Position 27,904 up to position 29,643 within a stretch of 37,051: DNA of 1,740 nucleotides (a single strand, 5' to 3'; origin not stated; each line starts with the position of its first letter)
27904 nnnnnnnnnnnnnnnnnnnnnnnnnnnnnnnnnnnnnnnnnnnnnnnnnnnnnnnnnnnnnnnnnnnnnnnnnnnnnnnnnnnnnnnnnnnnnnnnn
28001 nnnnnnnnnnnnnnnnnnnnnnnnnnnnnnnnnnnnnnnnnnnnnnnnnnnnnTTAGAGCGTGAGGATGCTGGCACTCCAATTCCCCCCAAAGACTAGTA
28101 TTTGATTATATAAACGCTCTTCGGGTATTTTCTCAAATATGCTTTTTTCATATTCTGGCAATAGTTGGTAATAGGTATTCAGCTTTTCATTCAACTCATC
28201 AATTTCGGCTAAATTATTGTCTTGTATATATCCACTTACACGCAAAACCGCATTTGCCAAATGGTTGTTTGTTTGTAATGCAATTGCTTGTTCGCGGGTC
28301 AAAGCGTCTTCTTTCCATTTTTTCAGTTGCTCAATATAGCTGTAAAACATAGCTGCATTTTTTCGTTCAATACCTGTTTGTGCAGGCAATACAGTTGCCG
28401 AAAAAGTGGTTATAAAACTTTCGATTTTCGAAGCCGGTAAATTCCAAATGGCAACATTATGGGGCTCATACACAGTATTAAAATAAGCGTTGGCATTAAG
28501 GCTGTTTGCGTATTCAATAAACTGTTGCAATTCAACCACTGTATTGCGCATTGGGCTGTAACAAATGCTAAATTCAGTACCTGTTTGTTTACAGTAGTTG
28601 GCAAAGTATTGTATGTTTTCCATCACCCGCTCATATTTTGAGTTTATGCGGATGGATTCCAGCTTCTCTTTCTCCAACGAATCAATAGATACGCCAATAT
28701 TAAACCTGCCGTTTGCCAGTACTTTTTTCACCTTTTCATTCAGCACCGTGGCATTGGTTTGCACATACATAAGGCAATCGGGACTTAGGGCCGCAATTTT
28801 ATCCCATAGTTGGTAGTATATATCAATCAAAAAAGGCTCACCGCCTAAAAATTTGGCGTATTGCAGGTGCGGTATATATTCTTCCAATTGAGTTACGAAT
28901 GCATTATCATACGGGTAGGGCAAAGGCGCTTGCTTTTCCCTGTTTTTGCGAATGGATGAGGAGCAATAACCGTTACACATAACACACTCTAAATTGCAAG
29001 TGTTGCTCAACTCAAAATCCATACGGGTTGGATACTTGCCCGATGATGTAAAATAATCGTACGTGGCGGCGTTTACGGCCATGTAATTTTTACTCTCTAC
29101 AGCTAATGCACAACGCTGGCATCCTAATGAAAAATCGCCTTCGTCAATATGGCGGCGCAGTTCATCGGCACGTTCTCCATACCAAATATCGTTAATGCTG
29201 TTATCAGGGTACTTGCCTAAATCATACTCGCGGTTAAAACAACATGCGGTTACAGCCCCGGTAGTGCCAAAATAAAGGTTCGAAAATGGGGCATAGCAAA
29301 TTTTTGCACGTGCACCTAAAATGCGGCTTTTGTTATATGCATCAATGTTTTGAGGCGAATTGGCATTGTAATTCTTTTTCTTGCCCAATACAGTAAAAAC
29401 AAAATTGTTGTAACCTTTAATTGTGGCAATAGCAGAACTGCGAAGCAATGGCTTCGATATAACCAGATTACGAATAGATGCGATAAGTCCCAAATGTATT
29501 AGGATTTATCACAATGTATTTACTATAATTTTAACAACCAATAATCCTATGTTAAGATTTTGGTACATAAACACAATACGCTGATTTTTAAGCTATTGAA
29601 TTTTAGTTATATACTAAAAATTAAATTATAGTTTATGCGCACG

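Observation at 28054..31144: Two paralogous radical SAM enzymes with the SPASM/twitch-type Cys signature N-terminal to the CX3CX2C core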

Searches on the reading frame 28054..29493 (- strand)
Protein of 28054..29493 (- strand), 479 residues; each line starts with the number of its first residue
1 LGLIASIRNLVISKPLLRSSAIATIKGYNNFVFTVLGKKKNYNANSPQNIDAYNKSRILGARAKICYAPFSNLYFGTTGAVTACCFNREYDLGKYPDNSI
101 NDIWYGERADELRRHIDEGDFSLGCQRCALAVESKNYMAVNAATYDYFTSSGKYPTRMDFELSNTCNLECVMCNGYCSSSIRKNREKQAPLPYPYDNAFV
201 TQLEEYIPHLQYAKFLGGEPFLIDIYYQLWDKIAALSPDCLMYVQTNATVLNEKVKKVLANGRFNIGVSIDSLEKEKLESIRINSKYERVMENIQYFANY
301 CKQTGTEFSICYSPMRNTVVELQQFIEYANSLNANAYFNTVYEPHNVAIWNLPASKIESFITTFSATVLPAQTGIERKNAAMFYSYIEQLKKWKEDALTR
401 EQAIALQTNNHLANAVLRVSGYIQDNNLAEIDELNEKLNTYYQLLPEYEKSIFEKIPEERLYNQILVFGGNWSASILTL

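Call 3: search_protein_families(library=pfam, proteins=[window:28054-29493:-], max_evalue=1)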
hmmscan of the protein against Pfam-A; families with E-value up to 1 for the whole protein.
window:28054-29493:- (479 aa): 3 families
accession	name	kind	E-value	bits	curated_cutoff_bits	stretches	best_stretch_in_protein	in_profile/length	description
PF04055.27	Radical_SAM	-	8.4e-12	46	29.5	1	161-302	2-142/166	Radical SAM superfamily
PF13186.11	SPASM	-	6.7e-08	33.2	21.5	1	66-128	1-66/67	Iron-sulfur cluster-binding domain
PF13353.11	Fer4_12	-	0.011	16.5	22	1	165-282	14-129/137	4Fe-4S single cluster domain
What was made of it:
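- Pfam SPASM lies before Radical_SAM in both proteins (call 3). The Pfam SPASM match is full length and above its gathering score (call 3).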

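Call 4: search_protein_families(library=ncbifam, proteins=[window:28054-29493:-], max_evalue=1)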
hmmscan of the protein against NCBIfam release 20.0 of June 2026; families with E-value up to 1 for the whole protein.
window:28054-29493:- (479 aa): 37 families (the best 25 are shown)
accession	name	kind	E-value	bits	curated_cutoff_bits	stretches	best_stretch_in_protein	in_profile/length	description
NF033640.1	N_Twi_rSAM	subfamily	4e-49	167.8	170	1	64-396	3-367/398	twitch domain-containing radical SAM protein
TIGR04317.1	W_rSAM_matur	equivalog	5.3e-12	45.5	380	1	160-338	8-180/349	tungsten cofactor oxidoreductase radical SAM maturase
TIGR04055.1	rSAM_NirJ2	equivalog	7.3e-12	45.5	500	1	162-338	6-170/326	putative heme d1 biosynthesis radical SAM protein NirJ2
TIGR02666.1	moaA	equivalog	1.8e-11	43.6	284.05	1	162-298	16-151/336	GTP 3',8-cyclase MoaA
TIGR04311.1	rSAM_Geo_metal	subfamily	4e-11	42.6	400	1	154-345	1-190/423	radical SAM/SPASM family putative metalloenzyme maturase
TIGR04545.1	rSAM_ahbD_hemeb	equivalog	4.9e-11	42.7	500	1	160-389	4-226/339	heme b synthase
TIGR04054.1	rSAM_NirJ1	equivalog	7.8e-10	37.9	650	1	149-327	30-198/387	putative heme d1 biosynthesis radical SAM protein NirJ1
NF038283.1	viperin_w_prok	equivalog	1.8e-09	37.2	180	1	159-310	5-156/281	viperin family antiviral radical SAM protein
TIGR03942.1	sulfatase_rSAM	equivalog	1.9e-09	37.1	349.45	1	163-300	8-151/363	anaerobic sulfatase maturase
TIGR04163.1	rSAM_cobopep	equivalog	3.1e-09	36.1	375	1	160-329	68-235/428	peptide-modifying radical SAM enzyme CbpB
NF050038.1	rSAM_RiPP_GggB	equivalog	1.2e-08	34.4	650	1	160-347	46-230/398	streptosactin maturase GggB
TIGR04250.1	SCM_rSAM_ScmE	equivalog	2.8e-08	33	400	1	155-297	2-137/358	SynChlorMet cassette radical SAM/SPASM protein ScmE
TIGR03962.1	mycofact_rSAM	equivalog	3.7e-08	32.9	265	1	153-335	9-179/339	mycofactocin radical SAM maturase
NF050035.1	rSAM_WgK_link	exception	5.1e-08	32.3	650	1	153-332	6-174/367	radical SAM/SPASM peptide maturase WgkB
NF041298.1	rSAM_mat_DynA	equivalog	1.1e-07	31.2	450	1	165-328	10-173/356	dynobactin maturation radical SAM/SPASM protein DynA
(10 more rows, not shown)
